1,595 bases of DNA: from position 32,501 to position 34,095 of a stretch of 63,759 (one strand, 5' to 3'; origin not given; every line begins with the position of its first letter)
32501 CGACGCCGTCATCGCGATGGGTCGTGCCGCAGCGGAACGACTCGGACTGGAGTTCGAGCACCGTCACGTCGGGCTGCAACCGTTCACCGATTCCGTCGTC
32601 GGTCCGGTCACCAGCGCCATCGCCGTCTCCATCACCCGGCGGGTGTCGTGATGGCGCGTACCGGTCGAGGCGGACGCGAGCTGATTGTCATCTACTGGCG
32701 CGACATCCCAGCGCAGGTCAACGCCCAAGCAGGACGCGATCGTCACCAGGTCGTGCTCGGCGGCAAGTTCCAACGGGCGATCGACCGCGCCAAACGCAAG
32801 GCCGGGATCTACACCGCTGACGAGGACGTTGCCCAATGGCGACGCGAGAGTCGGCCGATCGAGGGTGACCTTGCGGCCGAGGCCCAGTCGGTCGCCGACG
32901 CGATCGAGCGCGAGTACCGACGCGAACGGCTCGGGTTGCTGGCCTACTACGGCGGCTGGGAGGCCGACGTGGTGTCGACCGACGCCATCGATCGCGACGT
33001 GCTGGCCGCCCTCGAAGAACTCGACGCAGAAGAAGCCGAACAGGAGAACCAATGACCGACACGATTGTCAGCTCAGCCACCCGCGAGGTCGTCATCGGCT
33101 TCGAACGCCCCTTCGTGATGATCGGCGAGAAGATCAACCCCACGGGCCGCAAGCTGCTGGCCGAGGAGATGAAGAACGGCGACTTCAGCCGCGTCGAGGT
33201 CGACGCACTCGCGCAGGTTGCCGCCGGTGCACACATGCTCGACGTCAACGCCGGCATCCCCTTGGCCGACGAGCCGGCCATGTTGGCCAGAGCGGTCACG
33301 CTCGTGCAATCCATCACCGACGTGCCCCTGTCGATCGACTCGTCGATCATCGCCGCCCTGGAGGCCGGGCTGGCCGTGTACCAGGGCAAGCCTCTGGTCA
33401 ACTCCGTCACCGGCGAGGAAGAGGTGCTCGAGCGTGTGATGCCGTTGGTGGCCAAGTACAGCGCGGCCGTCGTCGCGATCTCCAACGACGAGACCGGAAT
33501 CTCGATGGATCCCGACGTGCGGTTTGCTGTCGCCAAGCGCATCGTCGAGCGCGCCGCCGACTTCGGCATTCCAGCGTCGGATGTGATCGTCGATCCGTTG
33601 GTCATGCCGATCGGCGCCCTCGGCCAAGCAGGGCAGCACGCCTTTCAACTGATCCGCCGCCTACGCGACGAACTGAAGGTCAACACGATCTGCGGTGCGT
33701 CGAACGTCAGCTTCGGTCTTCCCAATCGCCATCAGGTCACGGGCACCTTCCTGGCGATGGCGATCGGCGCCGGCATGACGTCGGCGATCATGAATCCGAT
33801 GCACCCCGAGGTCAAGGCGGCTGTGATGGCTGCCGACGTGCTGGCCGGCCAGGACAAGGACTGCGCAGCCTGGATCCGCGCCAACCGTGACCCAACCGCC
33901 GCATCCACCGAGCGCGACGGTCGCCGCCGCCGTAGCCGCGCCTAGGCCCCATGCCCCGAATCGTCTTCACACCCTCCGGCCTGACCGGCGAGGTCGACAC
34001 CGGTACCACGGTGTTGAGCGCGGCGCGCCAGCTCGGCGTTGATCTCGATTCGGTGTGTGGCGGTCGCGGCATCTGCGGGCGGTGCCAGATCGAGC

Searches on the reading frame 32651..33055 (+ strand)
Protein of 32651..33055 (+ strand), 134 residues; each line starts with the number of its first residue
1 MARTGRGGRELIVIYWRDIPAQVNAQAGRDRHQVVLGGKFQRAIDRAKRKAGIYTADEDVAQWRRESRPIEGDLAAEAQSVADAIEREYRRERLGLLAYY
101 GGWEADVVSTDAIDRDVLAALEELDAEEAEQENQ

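Call 3: search_protein_families(library=pfam, proteins=[window:32651-33055:+], max_evalue=0.01)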
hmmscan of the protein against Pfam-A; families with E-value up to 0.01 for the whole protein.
window:32651-33055:+ (134 aa): 1 family
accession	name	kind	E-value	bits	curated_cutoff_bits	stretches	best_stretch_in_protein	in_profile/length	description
PF13769.11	Virulence_fact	-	6e-16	59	25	1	15-96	2-79/81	Virulence factor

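Call 35: search_protein_families(library=ncbifam, proteins=[window:32651-33055:+], max_evalue=0.001)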
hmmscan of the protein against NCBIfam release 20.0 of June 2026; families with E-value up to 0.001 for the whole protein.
window:32651-33055:+ (134 aa): 0 families

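Call 45: find_homologous_proteins(query=window:32651-33055:+, max_evalue=0.001)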
Query window:32651-33055:+ (134 aa): 1457 proteins with E <= 0.001 among 1654 candidates; the best 120 are listed.
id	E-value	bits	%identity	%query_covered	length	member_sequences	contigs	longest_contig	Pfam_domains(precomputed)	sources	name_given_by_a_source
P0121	2.5e-78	278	100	100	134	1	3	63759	PF13769.12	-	-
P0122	5.3e-74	265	96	100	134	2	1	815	PF13769.12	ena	-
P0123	2.6e-72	259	93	100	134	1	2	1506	PF13769.12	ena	-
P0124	6.5e-72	258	92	100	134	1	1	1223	PF13769.12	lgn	-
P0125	1.0e-71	257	93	100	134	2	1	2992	PF13769.12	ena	-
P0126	2.4e-71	256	92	100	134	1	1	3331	PF13769.12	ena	-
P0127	3.1e-71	256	91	100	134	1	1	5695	PF13769.12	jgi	jgi:Virulence factor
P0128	4.4e-69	249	91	87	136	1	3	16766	PF13769.12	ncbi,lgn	-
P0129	7.3e-69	248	91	87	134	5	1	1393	PF13769.12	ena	-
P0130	4.1e-68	245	93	93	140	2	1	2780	PF13769.12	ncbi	-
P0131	8.1e-68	245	90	96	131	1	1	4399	PF13769.12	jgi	jgi:hypothetical protein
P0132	1.9e-67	243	87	99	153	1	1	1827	PF13769.12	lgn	-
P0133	1.2e-66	241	86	99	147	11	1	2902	PF13769.12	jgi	jgi:Virulence factor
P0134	1.8e-66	240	88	87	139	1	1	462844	PF13769.12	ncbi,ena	-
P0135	2.1e-66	240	87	100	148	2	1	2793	PF13769.12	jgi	jgi:hypothetical protein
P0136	2.6e-66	240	89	87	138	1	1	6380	PF13769.12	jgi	jgi:Virulence factor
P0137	2.9e-66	239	87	100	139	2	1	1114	PF13769.12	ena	-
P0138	3.6e-66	239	89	87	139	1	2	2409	PF13769.12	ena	-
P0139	5.9e-66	239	88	87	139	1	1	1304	PF13769.12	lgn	-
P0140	6.2e-66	238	86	100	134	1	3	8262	PF13769.12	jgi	jgi:hypothetical protein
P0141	6.6e-66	238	84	99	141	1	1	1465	PF13769.12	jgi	jgi:hypothetical protein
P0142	7.2e-66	238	88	87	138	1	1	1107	PF13769.12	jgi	jgi:Virulence factor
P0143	1.2e-65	238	89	93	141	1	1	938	PF13769.12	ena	-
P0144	1.4e-65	237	89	93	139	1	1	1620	PF13769.12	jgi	jgi:hypothetical protein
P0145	2.1e-65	237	84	100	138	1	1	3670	PF13769.12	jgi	jgi:hypothetical protein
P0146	2.5e-65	236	90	87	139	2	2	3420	PF13769.12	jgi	jgi:hypothetical protein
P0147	2.6e-65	236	89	90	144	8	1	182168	PF13769.12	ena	-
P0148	2.7e-65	236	87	100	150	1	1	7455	PF13769.12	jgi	jgi:hypothetical protein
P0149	2.8e-65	236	88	90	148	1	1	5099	PF13769.12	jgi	jgi:hypothetical protein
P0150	3.4e-65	236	84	99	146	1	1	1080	PF13769.12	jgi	jgi:hypothetical protein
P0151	3.9e-65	236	88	90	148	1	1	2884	PF13769.12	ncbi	ncbi:MAG: hypothetical protein QOJ08_20 [Ilumatobacteraceae bacterium]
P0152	4.0e-65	236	89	87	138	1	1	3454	PF13769.12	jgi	jgi:Virulence factor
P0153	4.0e-65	236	87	99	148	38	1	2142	PF13769.12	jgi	jgi:hypothetical protein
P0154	4.2e-65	236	86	97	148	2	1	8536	PF13769.12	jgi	jgi:hypothetical protein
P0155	4.6e-65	236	85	100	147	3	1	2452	PF13769.12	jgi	jgi:hypothetical protein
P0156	5.6e-65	235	85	99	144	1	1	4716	PF13769.12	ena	-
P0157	5.9e-65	235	82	100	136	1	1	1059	PF13769.12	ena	-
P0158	7.4e-65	235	86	87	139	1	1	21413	PF13769.12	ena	-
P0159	8.2e-65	235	87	99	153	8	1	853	PF13769.12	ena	-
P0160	1.1e-64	234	84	87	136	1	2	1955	PF13769.12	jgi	jgi:hypothetical protein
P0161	1.2e-64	234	81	100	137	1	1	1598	PF13769.12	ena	-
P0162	1.3e-64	234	84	99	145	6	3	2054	PF13769.12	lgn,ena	-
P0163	1.4e-64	234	85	100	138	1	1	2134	PF13769.12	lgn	-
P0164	1.6e-64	234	87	87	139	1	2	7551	PF13769.12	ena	-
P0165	2.1e-64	234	85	100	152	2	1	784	PF13769.12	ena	-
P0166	2.1e-64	234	85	87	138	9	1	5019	PF13769.12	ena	-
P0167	2.3e-64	233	82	100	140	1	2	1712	PF13769.12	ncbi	-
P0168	2.6e-64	233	87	87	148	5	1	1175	PF13769.12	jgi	jgi:hypothetical protein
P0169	2.7e-64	233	83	99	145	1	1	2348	PF13769.12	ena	-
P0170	2.8e-64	233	88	96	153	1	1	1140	PF13769.12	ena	-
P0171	2.9e-64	233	86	98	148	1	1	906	PF13769.12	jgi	jgi:hypothetical protein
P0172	3.0e-64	233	79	100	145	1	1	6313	PF13769.12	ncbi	-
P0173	3.0e-64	233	88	90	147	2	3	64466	PF13769.12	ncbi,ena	-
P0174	3.1e-64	233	81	100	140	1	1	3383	PF13769.12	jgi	jgi:Virulence factor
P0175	3.2e-64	233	88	87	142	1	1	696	PF13769.12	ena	-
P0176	3.3e-64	233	84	100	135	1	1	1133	PF13769.12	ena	-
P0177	3.5e-64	233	85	87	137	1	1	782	PF13769.12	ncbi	-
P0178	3.6e-64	233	84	99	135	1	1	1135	PF13769.12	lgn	-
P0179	4.4e-64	232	82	100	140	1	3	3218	PF13769.12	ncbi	-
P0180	4.6e-64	232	86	87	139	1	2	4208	PF13769.12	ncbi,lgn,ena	-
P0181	4.8e-64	232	83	99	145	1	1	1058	PF13769.12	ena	-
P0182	5.7e-64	232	87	87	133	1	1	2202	PF13769.12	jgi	-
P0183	6.1e-64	232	85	87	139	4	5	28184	PF13769.12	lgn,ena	-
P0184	6.3e-64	232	82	87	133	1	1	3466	PF13769.12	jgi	jgi:hypothetical protein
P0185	6.9e-64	232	84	99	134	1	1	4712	PF13769.12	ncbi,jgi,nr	ncbi:MAG TPA: virulence factor [Ilumatobacteraceae bacterium]|nr:virulence factor [Ilumatobacteracea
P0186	7.2e-64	232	87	87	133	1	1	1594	PF13769.12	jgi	jgi:hypothetical protein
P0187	1.0e-63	231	83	99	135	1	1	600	PF13769.12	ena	-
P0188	1.0e-63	231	85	87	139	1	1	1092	PF13769.12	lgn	-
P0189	1.1e-63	231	86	99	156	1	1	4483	PF13769.12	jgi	jgi:hypothetical protein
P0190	1.1e-63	231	86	93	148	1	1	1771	PF13769.12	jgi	jgi:Virulence factor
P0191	1.5e-63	231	82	100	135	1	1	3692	PF13769.12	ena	-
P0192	1.5e-63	231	87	93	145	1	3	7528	PF13769.12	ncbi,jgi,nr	ncbi:MAG: hypothetical protein QOC57_2498 [Ilumatobacteraceae bacterium]|jgi:hypothetical protein|nr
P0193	1.7e-63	231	83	99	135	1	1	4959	PF13769.12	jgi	-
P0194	1.8e-63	231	85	87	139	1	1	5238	PF13769.12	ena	-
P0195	2.6e-63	230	87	86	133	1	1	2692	PF13769.12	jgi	-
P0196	2.6e-63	230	86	87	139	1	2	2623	PF13769.12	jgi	jgi:hypothetical protein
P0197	2.8e-63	230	87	86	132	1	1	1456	PF13769.12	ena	-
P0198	2.8e-63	230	83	100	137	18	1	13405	PF13769.12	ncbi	ncbi:MAG: virulence factor [Ilumatobacteraceae bacterium]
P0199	3.1e-63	230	84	100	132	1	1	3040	PF13769.12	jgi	-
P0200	3.4e-63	230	86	87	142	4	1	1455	PF13769.12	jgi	jgi:hypothetical protein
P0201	3.8e-63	229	83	99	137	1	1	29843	PF13769.12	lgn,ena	-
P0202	4.0e-63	229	83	100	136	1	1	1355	PF13769.12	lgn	-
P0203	4.3e-63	229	81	100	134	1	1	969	PF13769.12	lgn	-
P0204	4.5e-63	229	83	100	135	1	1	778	PF13769.12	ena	-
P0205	4.8e-63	229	85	87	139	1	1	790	PF13769.12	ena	-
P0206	4.9e-63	229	84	99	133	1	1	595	PF13769.12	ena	-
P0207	5.0e-63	229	84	99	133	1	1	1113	PF13769.12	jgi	jgi:hypothetical protein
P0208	5.3e-63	229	80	99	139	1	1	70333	PF13769.12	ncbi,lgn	ncbi:MAG: virulence factor [Ilumatobacteraceae bacterium]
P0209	5.5e-63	229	85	87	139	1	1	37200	PF13769.12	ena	-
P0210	7.5e-63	228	84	99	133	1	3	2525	PF13769.12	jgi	jgi:hypothetical protein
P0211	7.6e-63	228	82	100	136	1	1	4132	PF13769.12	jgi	jgi:hypothetical protein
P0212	7.7e-63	228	84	90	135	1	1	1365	PF13769.12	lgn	-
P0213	8.2e-63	228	87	96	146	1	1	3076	PF13769.12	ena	-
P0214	8.5e-63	228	85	86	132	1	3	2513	PF13769.12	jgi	-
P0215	8.8e-63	228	84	86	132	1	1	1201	PF13769.12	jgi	jgi:cvfA/B/C family virulence factor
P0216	8.9e-63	228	82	90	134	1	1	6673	PF13769.12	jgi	-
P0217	9.4e-63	228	85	99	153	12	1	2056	PF13769.12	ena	-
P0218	9.7e-63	228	84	100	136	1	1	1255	PF13769.12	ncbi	-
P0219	1.1e-62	228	82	99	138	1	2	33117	PF13769.12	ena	-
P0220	1.2e-62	228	82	99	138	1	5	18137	PF13769.12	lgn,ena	-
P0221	1.4e-62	228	84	87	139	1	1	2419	PF13769.12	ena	-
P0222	1.4e-62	228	84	87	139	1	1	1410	PF13769.12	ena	-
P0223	1.6e-62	227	87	90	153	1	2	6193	PF13769.12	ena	-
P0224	1.7e-62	227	82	100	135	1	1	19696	PF13769.12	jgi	jgi:hypothetical protein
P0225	1.7e-62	227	85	87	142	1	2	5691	PF13769.12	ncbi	ncbi:MAG: virulence factor [Ilumatobacteraceae bacterium]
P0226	1.8e-62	227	84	87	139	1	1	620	PF13769.12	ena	-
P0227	1.9e-62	227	83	100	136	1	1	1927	PF13769.12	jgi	jgi:hypothetical protein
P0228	2.1e-62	227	82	100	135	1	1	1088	PF13769.12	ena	-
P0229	2.1e-62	227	85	87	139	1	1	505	PF13769.12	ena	-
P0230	2.1e-62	227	82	100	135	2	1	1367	PF13769.12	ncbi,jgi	jgi:hypothetical protein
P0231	2.5e-62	227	83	100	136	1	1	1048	PF13769.12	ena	-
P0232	2.6e-62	227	82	100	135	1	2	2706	PF13769.12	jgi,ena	-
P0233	3.4e-62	226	83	97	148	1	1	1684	PF13769.12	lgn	-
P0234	3.6e-62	226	83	90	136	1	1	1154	PF13769.12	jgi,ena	jgi:hypothetical protein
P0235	3.6e-62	226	79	100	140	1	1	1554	PF13769.12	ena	-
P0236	3.9e-62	226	83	90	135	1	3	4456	PF13769.12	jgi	jgi:hypothetical protein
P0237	4.4e-62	226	84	86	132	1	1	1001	PF13769.12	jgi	jgi:hypothetical protein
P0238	4.9e-62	226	82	87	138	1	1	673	PF13769.12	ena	-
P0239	4.9e-62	226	80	100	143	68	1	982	PF13769.12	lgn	-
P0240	4.9e-62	226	81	100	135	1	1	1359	PF13769.12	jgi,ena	jgi:hypothetical protein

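Call 46: search_dna_similar(query=window:32651-33055:+, collection=plasmids, mode=protein, max_evalue=0.001, max_rows=15)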
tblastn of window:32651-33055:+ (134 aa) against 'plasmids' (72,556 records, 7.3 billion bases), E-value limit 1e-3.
Records with a match: 8; places in all: 8; records where one place covers at least 80% of the query: 0.
Best place of each record, by identity: <60% 8.
By first word of the organism name: Sinorhizobium 4; Terrarubrum 1; Pseudorhodobacter 1; Azoarcus 1; Shinella 1.
By predicted mobility (MOB-suite, as given by PLSDB): non-mobilizable 6; mobilizable 2.
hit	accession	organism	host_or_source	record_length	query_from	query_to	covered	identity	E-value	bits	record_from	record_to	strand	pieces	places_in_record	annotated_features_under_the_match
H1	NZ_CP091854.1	Terrarubrum flagellatum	cell culture,forest soil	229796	10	71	46%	51.6%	3e-8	57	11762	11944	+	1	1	virulence factor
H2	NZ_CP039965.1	Pseudorhodobacter turbinis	single bacterial isolate,Turban shell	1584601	3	75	54%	41.9%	3e-8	58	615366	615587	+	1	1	record has no annotation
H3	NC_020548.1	Azoarcus sp. KH32C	-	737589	11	70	45%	50.0%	3e-8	58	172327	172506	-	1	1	virulence factor | DUF1638 domain-containing protein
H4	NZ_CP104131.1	Sinorhizobium sp. K101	Phaseolus vulgaris,cell ...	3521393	12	74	47%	39.1%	1e-5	50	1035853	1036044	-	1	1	none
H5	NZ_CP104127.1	Sinorhizobium sp. M103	Phaseolus vulgaris,cell ...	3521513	12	74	47%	39.1%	1e-5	50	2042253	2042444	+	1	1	none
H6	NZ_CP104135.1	Sinorhizobium sp. C101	Phaseolus vulgaris,cell ...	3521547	12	74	47%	39.1%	1e-5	50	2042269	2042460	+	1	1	none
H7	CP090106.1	Sinorhizobium meliloti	Medicago,Cell culture,Plant nodule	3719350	12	74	47%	39.1%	1e-5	50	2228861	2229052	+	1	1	virulence factor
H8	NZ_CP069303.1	Shinella sp. PSBB067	monoisolate,Minnesota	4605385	12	65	40%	40.7%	8e-5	48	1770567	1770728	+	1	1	none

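Call 47: get_annotated_region(hit=H7, flank=12000)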
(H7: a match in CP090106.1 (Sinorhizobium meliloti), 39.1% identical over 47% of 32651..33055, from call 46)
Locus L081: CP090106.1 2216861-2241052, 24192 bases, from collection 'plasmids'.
description: Sinorhizobium meliloti strain Ak57 plasmid pSymB, complete sequence
organism: Sinorhizobium meliloti (NCBI taxid 382)
taxonomy: Bacteria; Pseudomonadota; Alphaproteobacteria; Hyphomicrobiales; Rhizobiaceae; Sinorhizobium; Sinorhizobium meliloti
host: -; source: Medicago,Cell culture,Plant nodule; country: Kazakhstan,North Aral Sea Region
typing (MOB-suite, as given by PLSDB): non-mobilizable
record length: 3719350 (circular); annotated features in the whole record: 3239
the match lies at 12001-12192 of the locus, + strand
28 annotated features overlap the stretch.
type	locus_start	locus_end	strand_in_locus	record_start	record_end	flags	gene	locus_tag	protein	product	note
CDS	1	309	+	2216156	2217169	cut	bmt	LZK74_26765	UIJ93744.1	betaine--homocysteine S-methyltransferase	-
CDS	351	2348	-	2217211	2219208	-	-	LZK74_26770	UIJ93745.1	acyltransferase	-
CDS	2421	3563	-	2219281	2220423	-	-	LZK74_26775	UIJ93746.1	pyridoxal phosphate-dependent aminotransferase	-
CDS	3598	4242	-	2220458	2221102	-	-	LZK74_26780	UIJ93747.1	PAS domain-containing protein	-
CDS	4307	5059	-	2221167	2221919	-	-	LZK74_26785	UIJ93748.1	phosphodiester glycosidase family protein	-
CDS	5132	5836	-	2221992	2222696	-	-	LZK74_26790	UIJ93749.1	ferredoxin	-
CDS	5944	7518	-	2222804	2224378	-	-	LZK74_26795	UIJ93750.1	trimethylamine methyltransferase family protein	-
CDS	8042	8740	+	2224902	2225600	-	-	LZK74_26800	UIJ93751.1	cobalamin-binding protein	-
CDS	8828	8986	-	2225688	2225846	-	-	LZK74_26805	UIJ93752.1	entericidin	-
CDS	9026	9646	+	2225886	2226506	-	-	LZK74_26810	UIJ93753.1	DUF1638 domain-containing protein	-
CDS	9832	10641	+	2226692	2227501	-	-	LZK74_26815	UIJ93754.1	formyl transferase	-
CDS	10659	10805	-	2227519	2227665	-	-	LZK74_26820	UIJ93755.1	entericidin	-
CDS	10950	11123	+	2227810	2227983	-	-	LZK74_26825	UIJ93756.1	hypothetical protein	-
CDS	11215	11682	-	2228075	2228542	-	-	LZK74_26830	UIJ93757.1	BA14K family protein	-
CDS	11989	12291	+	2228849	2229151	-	-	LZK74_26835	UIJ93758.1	virulence factor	-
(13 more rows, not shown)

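Call 48: get_annotated_region(hit=H3, flank=9000)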
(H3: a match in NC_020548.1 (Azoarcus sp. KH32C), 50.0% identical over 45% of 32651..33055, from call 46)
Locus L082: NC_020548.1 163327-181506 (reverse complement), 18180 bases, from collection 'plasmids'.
description: Azoarcus sp. KH32C plasmid pAZKH, complete sequence
organism: Azoarcus sp. KH32C (NCBI taxid 748247)
taxonomy: Bacteria; Pseudomonadota; Betaproteobacteria; Rhodocyclales; Zoogloeaceae; Azoarcus; Azoarcus sp. KH32C
host: -; source: -; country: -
typing (MOB-suite, as given by PLSDB): mobilizable; replicon rep_cluster_432; relaxase MOBP
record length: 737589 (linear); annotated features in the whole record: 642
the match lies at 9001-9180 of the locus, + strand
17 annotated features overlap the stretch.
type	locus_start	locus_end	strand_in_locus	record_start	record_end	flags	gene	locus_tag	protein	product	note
CDS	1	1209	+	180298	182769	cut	-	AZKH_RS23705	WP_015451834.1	FAD-dependent oxidoreductase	-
CDS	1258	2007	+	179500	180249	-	-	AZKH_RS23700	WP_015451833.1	electron transfer flavoprotein subunit beta/FixA family protein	-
CDS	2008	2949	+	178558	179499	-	-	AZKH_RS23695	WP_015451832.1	FAD-binding protein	-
CDS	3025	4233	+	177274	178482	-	proV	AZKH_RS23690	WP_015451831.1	glycine betaine/L-proline ABC transporter ATP-binding protein ProV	GO:0031460 - glycine betaine transport [Evidence IEA]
CDS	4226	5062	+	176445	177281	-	-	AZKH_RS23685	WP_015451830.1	proline/glycine betaine ABC transporter permease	-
CDS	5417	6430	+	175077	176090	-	-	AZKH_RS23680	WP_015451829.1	GlxA family transcriptional regulator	-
CDS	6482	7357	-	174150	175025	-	purU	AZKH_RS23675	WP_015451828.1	formyltetrahydrofolate deformylase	GO:0009152 - purine ribonucleotide biosynthetic process [Evidence IEA]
CDS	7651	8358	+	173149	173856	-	-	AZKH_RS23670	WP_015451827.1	corrinoid protein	-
CDS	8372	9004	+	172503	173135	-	-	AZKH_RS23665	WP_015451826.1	DUF1638 domain-containing protein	-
CDS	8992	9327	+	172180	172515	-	-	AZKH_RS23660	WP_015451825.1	virulence factor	-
CDS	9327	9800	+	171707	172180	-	-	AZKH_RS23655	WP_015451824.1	methylenetetrahydrofolate reductase C-terminal domain-containing protein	-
CDS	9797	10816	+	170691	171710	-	-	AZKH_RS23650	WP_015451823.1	methylenetetrahydrofolate reductase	GO:0006555 - methionine metabolic process [Evidence IEA]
CDS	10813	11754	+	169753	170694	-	-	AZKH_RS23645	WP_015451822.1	dihydropteroate synthase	-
CDS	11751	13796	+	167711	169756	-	-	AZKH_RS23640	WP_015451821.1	ASKHA domain-containing protein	-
CDS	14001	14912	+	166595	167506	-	-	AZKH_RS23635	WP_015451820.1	glycine betaine ABC transporter substrate-binding protein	-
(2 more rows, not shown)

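Call 78: search_solved_structures(query=A2, max_evalue=1)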
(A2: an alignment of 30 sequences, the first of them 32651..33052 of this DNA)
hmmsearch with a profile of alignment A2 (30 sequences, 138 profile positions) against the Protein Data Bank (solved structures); distinct sequences matched with E-value up to 1: 2.
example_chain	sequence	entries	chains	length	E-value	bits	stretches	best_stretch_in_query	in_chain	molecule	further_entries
9wsf_A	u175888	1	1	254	0.51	13.5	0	68-101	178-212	RNA polymerase sigma factor FliA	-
9wsm_F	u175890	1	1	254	0.51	13.5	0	68-101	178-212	RNA polymerase sigma factor FliA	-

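Call 85: predict_structure(alignment_id=A2)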
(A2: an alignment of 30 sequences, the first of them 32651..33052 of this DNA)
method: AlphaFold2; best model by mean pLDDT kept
length: 134 residues; sequences in the alignment: 30
mean_pLDDT: 46.7   pTM: 0.37
mean pLDDT of the five models: 46.7, 45.8, 43.7, 43.4, 40.7
residues with pLDDT >= 90: 0; 70-90: 0; 50-70: 40; < 50: 94
segments of 3 or more residues with pLDDT < 50: 1-8, 17-44, 46-48, 50-62, 93-134
pLDDT, mean of each block of 10 residues (from residue 1): 39 52 38 37 48 41 57 64 63 48 39 42 43 37
secondary structure, 60 per line:
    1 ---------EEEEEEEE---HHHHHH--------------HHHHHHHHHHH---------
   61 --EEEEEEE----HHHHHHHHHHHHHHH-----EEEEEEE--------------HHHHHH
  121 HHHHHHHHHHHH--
elements in order: E10-17 H21-26 H41-51 E63-69 H74-88 E94-100 H115-132

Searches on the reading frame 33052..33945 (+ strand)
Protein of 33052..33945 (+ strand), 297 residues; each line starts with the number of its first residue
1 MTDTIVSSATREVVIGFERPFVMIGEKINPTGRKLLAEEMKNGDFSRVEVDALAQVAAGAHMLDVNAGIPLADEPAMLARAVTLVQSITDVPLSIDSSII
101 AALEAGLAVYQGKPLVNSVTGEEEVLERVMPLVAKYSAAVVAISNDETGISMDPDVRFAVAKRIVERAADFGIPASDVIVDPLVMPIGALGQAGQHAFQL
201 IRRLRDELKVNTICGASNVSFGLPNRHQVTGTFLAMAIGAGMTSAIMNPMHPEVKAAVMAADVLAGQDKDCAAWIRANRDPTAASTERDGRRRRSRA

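Call 3: search_protein_families(library=pfam, proteins=[window:33052-33945:+], max_evalue=0.01)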
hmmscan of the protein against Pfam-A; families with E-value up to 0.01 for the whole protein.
window:33052-33945:+ (297 aa): 3 families
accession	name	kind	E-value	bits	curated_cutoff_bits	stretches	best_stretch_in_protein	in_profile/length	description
PF00809.28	Pterin_bind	-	1.7e-26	93.8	25.5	1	26-247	2-243/244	Pterin binding enzyme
PF03599.22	CdhD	-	1.9e-05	24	24.8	1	70-203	77-197/387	CO dehydrogenase/acetyl-CoA synthase delta subunit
PF21351.2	TetR_C_41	-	0.0077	16.9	27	0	33-62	49-78/108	Tetracyclin repressor-like, C-terminal domain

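Call 35: search_protein_families(library=ncbifam, proteins=[window:33052-33945:+], max_evalue=0.001)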
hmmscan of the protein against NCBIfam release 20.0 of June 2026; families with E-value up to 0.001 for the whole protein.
window:33052-33945:+ (297 aa): 5 families
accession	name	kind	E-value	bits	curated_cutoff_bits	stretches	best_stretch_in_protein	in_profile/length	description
NF005719.0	PRK07535.1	domain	1.9e-107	358.4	259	1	21-285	1-265/268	methyltetrahydrofolate:corrinoid/iron-sulfur protein methyltransferase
TIGR02082.1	metH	equivalog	6.4e-42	143.3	1010.85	1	4-251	326-588/1182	methionine synthase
NF040758.1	CODH_ACS_meth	exception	2.1e-39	135.4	370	1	21-267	4-251/261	carbon monoxide dehydrogenase/acetyl-CoA synthase methytransferase subunit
NF007024.0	PRK09490.1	equivalog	1.6e-30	105.7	1497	1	10-250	349-604/1234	methionine synthase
NF002142.0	PRK00979.1-1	subfamily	0.00025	20.2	287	1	72-202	76-206/306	tetrahydromethanopterin S-methyltransferase subunit H family protein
